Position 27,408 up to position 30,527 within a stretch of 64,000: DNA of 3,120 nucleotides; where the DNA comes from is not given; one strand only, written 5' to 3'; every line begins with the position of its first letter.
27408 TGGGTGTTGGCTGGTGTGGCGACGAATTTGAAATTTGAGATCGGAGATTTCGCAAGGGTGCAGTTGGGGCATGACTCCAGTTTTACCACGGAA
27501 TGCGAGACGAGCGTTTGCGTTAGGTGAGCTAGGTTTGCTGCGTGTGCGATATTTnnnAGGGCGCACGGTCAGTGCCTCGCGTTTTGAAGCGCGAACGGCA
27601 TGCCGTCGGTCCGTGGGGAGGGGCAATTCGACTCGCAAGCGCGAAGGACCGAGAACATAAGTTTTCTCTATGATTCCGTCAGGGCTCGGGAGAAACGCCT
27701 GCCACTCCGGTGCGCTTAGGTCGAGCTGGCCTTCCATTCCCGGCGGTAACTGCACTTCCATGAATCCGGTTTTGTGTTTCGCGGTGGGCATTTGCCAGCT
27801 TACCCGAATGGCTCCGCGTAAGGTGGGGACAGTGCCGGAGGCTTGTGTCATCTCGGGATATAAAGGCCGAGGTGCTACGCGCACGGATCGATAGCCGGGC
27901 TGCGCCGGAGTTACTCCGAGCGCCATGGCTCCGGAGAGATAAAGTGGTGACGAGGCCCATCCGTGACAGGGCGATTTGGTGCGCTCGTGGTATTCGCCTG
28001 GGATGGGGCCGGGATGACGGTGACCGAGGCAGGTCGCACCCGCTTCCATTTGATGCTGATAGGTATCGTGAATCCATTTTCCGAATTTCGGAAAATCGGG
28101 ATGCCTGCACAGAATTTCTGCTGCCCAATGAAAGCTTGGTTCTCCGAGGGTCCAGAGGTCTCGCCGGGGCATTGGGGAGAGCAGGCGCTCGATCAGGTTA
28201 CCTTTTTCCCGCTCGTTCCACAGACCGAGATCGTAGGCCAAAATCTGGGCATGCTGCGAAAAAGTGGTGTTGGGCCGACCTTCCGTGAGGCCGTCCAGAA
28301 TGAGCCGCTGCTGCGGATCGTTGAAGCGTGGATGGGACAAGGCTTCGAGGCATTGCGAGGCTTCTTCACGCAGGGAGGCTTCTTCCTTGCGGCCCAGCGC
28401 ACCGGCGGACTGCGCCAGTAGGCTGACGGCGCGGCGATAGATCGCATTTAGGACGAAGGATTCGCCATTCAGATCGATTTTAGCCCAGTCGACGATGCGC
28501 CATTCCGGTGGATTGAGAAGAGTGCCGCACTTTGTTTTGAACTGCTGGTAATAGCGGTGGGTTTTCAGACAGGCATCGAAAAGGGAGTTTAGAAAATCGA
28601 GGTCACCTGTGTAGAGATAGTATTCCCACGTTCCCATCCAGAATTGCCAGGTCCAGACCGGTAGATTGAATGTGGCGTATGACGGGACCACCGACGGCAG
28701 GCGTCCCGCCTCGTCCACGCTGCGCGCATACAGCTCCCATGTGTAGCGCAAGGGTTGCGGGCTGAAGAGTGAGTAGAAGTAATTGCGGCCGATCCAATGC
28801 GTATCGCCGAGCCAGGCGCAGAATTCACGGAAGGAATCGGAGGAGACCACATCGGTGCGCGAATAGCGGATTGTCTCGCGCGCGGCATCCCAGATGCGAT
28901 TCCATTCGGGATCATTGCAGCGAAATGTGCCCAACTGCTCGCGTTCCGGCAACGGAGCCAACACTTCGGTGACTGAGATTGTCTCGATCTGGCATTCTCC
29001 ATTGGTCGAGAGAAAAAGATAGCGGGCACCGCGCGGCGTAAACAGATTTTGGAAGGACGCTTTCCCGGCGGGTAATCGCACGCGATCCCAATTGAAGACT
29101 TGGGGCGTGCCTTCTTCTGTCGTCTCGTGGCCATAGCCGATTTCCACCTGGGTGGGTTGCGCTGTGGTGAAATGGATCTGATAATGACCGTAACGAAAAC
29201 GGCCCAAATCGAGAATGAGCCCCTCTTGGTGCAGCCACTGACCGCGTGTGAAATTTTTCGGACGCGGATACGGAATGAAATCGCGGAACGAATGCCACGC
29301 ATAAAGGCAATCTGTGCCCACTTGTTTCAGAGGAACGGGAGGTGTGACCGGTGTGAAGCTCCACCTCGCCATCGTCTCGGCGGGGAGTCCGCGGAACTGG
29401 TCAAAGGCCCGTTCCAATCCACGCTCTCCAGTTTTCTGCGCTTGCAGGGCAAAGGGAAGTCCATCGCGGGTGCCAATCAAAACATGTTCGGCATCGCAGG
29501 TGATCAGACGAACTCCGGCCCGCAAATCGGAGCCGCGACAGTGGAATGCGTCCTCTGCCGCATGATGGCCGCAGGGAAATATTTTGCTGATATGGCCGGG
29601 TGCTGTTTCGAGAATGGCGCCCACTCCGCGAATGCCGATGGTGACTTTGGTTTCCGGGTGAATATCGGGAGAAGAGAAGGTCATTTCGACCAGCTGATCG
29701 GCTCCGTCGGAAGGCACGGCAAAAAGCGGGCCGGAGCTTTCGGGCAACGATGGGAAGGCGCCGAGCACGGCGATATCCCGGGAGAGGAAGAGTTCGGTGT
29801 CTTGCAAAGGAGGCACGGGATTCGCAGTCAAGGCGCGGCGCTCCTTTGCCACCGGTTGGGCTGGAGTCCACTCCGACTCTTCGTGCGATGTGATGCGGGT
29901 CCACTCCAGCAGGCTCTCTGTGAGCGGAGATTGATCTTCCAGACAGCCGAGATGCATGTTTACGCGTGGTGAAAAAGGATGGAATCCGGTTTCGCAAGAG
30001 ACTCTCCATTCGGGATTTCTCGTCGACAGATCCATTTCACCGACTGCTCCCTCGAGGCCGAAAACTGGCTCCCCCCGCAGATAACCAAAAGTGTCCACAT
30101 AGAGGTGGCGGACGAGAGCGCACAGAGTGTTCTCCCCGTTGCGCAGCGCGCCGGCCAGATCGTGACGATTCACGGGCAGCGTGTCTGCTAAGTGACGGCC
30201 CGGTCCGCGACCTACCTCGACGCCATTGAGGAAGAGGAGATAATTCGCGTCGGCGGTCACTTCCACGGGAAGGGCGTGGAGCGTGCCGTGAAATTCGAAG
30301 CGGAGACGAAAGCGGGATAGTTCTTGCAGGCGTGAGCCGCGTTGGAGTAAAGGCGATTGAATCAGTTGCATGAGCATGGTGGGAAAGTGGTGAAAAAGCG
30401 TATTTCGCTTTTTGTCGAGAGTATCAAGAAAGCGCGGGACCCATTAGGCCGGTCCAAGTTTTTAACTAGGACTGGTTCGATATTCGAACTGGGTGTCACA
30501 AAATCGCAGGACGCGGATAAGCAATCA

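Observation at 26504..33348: Triplicated secreted protein family (X1-X3), each with its own conserved upstream element, interleaved with GH78-like, GH-A-like and AraC genes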

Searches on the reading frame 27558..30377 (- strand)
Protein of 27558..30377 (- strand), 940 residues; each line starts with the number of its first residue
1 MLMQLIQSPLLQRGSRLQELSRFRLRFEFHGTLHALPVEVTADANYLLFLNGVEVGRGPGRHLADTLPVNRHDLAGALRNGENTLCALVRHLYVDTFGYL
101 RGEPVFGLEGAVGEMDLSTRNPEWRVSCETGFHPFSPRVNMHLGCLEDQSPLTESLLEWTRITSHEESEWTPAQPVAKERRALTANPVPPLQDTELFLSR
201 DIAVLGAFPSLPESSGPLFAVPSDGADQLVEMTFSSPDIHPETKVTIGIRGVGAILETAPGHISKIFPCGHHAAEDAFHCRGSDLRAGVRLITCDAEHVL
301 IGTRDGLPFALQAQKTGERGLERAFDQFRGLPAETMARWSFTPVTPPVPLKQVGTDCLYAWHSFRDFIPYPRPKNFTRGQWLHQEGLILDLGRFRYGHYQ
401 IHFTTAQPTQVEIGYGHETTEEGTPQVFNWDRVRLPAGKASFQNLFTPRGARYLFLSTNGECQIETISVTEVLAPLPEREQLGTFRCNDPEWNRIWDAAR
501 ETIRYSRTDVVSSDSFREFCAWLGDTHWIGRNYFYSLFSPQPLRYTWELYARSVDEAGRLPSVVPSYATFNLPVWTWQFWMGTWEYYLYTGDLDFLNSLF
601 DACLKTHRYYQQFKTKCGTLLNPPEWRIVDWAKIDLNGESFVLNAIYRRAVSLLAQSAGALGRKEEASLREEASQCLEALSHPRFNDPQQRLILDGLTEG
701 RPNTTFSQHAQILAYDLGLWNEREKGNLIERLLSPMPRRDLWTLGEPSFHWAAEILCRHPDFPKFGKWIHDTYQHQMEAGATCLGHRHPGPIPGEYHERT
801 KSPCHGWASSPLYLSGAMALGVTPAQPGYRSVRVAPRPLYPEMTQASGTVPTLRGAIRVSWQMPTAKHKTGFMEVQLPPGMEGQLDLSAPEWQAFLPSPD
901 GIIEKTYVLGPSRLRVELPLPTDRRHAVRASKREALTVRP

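Call 10: search_protein_families(library=pfam, proteins=[window:27558-30377:-], max_evalue=0.001)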
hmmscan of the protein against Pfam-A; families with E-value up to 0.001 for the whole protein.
window:27558-30377:- (940 aa): 2 families
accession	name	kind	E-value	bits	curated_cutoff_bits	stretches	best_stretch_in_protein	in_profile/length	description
PF17389.8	Bac_rhamnosid6H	-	3.2e-21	76.4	24.5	1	480-739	1-257/339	Bacterial alpha-L-rhamnosidase 6 hairpin glycosidase domain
PF17390.7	Bac_rhamnosid_C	-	3e-10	40.2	22.1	1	821-889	1-65/78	Bacterial alpha-L-rhamnosidase C-terminal domain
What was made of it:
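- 27555..30377 (-): GH78 alpha-L-rhamnosidase of 940 aa. No signal peptide is visible in the N-terminal sequence. Divergent from X2. Pfam Bac_rhamnosid6H and Bac_rhamnosid_C (call 10).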
